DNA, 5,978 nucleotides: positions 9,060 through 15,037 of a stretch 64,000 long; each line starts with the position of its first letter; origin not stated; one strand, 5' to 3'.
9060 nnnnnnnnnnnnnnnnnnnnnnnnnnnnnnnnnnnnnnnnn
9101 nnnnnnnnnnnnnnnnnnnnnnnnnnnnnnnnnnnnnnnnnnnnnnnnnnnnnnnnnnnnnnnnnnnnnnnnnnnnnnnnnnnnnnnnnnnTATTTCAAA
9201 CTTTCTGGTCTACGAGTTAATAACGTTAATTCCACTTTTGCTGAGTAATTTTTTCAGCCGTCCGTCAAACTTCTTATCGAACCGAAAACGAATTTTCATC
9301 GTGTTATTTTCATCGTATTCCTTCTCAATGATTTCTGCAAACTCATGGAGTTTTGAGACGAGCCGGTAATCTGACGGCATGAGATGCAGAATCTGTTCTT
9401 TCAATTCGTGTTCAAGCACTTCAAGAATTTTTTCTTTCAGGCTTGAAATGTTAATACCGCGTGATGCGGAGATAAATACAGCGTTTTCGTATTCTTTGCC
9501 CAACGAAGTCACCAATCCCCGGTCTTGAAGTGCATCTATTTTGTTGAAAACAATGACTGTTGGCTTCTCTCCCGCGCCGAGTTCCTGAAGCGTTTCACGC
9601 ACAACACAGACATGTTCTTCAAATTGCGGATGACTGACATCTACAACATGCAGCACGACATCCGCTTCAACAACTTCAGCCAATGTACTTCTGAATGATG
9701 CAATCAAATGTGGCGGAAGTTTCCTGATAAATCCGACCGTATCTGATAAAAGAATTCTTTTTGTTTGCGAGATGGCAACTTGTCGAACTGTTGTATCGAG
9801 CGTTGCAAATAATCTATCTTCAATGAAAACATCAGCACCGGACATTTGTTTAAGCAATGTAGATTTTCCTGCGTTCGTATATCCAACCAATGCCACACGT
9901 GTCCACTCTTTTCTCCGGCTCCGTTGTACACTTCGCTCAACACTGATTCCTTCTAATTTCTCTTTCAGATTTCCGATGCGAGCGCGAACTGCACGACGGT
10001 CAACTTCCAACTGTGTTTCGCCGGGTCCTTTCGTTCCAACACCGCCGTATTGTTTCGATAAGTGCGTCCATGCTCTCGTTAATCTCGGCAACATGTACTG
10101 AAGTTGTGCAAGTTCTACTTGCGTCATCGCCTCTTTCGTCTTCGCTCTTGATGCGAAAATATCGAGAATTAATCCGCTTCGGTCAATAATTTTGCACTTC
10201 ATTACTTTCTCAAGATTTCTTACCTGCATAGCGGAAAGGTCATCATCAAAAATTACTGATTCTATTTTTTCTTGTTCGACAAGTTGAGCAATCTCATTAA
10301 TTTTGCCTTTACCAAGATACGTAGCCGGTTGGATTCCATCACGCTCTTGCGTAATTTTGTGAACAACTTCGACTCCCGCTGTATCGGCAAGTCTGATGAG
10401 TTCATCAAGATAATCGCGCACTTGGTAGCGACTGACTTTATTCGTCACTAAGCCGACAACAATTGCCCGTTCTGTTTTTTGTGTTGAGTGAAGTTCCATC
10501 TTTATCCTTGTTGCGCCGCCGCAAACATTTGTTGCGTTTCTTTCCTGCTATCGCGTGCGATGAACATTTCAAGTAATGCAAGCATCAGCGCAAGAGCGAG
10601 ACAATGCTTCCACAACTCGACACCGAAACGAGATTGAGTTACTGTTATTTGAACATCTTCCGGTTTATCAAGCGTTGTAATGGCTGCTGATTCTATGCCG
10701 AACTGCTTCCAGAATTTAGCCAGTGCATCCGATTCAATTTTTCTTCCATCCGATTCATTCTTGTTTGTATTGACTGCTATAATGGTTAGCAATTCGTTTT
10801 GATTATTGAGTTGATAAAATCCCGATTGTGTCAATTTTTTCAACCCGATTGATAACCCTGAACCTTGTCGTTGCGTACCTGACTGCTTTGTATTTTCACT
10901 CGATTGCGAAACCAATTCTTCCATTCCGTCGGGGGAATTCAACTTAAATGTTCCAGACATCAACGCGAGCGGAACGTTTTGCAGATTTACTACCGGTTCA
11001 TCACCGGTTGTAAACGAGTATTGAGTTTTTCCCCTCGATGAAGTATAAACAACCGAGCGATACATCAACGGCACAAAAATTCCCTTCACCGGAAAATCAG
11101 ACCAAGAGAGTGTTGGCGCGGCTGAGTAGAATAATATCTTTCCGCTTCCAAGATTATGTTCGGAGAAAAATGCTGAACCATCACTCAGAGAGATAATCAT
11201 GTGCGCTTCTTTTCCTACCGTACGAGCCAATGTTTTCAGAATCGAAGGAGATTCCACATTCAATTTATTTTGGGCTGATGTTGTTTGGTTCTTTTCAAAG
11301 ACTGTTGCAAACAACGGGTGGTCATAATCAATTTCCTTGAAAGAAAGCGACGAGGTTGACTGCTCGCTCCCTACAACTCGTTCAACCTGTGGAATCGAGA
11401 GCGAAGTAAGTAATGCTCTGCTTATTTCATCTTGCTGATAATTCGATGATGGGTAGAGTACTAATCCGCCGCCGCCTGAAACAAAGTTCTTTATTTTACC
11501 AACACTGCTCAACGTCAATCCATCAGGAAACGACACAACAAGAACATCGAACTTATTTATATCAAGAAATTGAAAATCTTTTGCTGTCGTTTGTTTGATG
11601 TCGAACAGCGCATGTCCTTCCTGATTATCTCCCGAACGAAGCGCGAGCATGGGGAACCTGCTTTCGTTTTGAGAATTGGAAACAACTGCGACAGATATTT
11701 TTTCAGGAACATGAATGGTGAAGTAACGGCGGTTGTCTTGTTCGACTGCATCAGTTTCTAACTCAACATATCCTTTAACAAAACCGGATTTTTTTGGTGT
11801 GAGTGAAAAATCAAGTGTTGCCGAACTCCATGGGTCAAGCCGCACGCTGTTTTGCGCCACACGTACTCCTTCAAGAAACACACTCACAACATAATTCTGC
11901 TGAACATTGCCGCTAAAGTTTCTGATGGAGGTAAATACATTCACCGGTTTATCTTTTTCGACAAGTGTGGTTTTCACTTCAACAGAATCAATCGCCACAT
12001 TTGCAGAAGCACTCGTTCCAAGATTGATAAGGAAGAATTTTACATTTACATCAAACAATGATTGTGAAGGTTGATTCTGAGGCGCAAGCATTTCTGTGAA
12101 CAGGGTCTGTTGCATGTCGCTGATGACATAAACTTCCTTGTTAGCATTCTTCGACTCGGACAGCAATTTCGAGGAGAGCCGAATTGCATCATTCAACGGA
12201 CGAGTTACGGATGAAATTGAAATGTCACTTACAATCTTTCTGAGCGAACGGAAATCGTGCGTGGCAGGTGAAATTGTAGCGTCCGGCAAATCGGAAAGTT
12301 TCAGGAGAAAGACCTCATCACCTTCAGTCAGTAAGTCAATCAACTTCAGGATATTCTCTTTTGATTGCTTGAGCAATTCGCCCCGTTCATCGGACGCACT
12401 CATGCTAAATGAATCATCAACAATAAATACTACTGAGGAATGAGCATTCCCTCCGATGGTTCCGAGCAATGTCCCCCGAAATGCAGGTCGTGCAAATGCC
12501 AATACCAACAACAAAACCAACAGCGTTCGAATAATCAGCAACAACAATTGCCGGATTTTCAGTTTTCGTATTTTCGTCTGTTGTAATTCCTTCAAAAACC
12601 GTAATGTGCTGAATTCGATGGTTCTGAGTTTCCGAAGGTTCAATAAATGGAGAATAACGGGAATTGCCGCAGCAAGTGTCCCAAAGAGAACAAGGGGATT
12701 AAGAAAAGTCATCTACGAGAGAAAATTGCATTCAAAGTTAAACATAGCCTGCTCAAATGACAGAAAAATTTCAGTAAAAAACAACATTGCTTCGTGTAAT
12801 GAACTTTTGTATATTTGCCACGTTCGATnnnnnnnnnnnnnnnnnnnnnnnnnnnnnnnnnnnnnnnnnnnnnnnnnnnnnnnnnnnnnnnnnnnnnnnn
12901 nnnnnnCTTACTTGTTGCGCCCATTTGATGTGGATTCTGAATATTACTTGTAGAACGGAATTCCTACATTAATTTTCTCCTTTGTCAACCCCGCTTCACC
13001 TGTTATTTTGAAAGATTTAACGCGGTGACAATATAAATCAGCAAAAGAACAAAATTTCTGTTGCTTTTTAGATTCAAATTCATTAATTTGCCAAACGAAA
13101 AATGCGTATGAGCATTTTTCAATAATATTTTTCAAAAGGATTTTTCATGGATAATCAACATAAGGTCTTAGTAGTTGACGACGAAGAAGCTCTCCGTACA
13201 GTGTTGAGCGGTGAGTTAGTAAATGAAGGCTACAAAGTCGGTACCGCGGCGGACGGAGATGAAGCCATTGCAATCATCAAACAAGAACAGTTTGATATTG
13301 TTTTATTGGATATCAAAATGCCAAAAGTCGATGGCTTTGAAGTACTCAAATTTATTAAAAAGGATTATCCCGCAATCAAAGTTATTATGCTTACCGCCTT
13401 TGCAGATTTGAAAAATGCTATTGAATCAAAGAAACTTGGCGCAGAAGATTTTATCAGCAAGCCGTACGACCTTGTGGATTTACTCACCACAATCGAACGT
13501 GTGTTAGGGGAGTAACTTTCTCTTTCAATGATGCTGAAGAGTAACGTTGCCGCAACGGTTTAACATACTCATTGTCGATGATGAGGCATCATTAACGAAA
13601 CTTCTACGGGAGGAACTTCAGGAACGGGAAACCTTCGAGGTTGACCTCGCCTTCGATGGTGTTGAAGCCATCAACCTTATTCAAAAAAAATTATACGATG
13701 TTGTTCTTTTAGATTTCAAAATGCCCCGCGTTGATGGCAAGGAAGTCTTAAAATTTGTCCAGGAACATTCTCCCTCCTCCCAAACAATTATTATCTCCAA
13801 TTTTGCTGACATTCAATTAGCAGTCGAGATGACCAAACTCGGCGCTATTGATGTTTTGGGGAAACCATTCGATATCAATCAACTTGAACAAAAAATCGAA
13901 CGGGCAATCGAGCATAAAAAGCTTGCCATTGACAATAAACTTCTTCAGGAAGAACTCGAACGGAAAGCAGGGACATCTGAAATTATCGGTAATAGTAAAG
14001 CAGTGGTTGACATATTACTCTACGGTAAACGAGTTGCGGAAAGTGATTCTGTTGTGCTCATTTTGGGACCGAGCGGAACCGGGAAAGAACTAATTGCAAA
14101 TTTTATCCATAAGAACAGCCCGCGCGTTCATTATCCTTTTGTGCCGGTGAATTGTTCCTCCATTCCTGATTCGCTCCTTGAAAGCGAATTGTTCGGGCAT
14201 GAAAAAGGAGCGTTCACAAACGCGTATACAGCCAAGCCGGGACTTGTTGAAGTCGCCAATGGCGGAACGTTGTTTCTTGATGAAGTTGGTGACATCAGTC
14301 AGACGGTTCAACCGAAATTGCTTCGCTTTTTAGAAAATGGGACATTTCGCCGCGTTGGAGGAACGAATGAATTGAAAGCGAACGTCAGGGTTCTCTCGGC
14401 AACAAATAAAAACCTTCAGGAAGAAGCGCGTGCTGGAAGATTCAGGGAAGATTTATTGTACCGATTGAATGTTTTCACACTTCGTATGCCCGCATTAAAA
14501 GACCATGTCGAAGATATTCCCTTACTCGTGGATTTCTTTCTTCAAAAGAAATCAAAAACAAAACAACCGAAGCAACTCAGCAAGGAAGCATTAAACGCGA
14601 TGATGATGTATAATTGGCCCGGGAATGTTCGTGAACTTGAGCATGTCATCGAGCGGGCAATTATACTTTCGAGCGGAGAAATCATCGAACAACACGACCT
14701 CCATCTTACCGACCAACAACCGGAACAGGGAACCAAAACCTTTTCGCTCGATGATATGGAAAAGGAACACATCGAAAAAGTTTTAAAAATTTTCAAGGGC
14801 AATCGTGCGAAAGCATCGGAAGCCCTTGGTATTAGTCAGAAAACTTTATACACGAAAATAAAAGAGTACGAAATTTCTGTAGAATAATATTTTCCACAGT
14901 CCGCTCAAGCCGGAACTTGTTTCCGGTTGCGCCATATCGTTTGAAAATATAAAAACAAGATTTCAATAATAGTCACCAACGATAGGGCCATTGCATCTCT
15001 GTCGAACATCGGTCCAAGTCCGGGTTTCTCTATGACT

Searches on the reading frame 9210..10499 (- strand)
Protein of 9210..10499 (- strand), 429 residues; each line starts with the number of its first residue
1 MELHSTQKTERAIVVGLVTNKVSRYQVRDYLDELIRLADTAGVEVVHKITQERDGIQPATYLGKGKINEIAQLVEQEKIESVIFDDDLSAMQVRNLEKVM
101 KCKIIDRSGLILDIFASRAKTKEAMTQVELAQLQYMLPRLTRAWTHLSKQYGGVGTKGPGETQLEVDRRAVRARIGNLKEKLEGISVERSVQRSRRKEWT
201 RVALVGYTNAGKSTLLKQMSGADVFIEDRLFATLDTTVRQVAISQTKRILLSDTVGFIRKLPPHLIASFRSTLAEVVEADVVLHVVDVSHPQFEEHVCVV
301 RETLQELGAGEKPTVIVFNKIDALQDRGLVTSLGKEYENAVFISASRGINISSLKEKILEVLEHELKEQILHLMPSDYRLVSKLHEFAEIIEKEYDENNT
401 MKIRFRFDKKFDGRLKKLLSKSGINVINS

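Call 24: search_protein_families(library=pfam, proteins=[window:9210-10499:-], max_evalue=0.001)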
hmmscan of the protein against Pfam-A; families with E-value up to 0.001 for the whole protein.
window:9210-10499:- (429 aa): 9 families
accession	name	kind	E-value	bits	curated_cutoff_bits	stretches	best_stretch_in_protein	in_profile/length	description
PF13167.11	GTP-bdg_N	-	3.8e-34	117.6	25.4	1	29-116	2-89/89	GTP-binding GTPase N-terminal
PF16360.10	GTP-bdg_M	-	1.2e-30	106.3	29.5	1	118-196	1-79/79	GTP-binding GTPase Middle Region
PF01926.29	MMR_HSR1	-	5.2e-23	81.7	21.9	1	201-320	1-113/113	50S ribosome-binding GTPase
PF02421.24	FeoB_N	-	2.9e-07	30.6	27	1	201-357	2-155/156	Ferrous iron transport protein B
PF16897.10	MMR_HSR1_Xtn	-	2.2e-06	28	35.2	1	313-362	57-104/106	C-terminal region of MMR_HSR1 domain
PF03193.22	RsgA_GTPase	-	2.5e-05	24.6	30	0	276-358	20-104/174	RsgA GTPase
PF00025.27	Arf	-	0.0001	22.2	22.3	1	197-325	12-129/174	ADP-ribosylation factor family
PF00071.28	Ras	-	0.00013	22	21.6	0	202-340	2-133/162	Ras family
PF00350.29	Dynamin_N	-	0.00033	21.2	27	0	202-234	1-33/168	Dynamin family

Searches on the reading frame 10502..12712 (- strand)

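Call 24: search_protein_families(library=pfam, proteins=[window:10502-12712:-], max_evalue=0.001)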
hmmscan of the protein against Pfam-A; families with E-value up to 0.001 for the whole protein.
window:10502-12712:- (736 aa): 3 families
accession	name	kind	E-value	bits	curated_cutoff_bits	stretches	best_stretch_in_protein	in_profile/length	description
PF07584.16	BatA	-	4e-18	66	25.9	1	1-76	1-77/77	Aerotolerance regulator N-terminal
PF13519.12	VWA_2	-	7e-09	36.7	27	1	94-200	1-106/107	von Willebrand factor type A domain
PF24157.1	DUF7408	-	0.00018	22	27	0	385-448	35-99/174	Domain of unknown function (DUF7408)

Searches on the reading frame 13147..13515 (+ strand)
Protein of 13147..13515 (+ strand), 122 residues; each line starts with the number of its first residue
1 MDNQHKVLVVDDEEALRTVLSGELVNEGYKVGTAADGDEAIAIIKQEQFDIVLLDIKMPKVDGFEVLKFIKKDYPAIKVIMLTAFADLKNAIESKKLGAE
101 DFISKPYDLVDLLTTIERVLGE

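Call 86: search_protein_families(library=pfam, proteins=[window:13147-13515:+], max_evalue=0.001)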
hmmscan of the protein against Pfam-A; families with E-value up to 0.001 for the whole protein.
window:13147-13515:+ (122 aa): 1 family
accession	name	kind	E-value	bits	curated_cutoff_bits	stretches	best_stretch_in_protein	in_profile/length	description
PF00072.30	Response_reg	-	9.2e-33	113.2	30.2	1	7-116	1-110/111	Response regulator receiver domain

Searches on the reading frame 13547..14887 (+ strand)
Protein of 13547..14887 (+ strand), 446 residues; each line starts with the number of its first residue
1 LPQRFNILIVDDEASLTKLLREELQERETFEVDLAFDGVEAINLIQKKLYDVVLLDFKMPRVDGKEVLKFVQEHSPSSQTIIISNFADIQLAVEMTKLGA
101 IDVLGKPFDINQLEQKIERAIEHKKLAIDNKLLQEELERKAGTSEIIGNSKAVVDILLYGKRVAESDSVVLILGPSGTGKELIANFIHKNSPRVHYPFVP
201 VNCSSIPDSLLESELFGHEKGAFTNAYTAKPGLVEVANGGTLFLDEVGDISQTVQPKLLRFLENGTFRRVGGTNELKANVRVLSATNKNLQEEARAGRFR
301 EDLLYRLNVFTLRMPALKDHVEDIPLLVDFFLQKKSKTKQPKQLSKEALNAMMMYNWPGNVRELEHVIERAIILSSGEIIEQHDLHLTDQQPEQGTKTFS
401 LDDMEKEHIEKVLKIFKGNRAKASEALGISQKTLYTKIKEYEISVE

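Call 24: search_protein_families(library=pfam, proteins=[window:13547-14887:+], max_evalue=0.001)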
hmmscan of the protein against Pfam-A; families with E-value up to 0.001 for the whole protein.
window:13547-14887:+ (446 aa): 11 families
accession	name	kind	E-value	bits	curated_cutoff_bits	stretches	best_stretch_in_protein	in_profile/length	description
PF00158.32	Sigma54_activat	-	1.7e-64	217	20.2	1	146-312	1-167/168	Sigma-54 interaction domain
PF00072.30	Response_reg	-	2e-25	89.6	30.2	1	7-118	1-111/111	Response regulator receiver domain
PF25601.1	AAA_lid_14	-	1e-23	83.4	27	1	319-395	2-80/87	AAA+ ATPase lid domain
PF14532.12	Sigma54_activ_2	-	4.7e-21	75.9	25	1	147-317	1-138/138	Sigma-54 interaction domain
PF02954.25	HTH_8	-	3e-12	46.5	22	1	401-441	2-42/42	Bacterial regulatory protein, Fis family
PF07728.20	AAA_5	-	1.1e-07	32.3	22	1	170-289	2-124/139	AAA domain (dynein-related subfamily)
PF07724.20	AAA_2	-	4.1e-07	30.6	27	1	168-294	4-131/166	AAA domain (Cdc48 subfamily)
PF01078.27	Mg_chelatase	-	5.7e-07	29.6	20.3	1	228-288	96-158/207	Magnesium chelatase, subunit ChlI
PF00004.35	AAA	-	3.6e-06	27.9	21.2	1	170-302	1-126/131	ATPase family associated with various cellular activities (AAA)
PF18024.7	HTH_50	-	0.00026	21.1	27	1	401-444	8-50/50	Helix-turn-helix domain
PF00493.29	MCM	-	0.0003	20.4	23.3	1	165-289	55-174/224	MCM P-loop domain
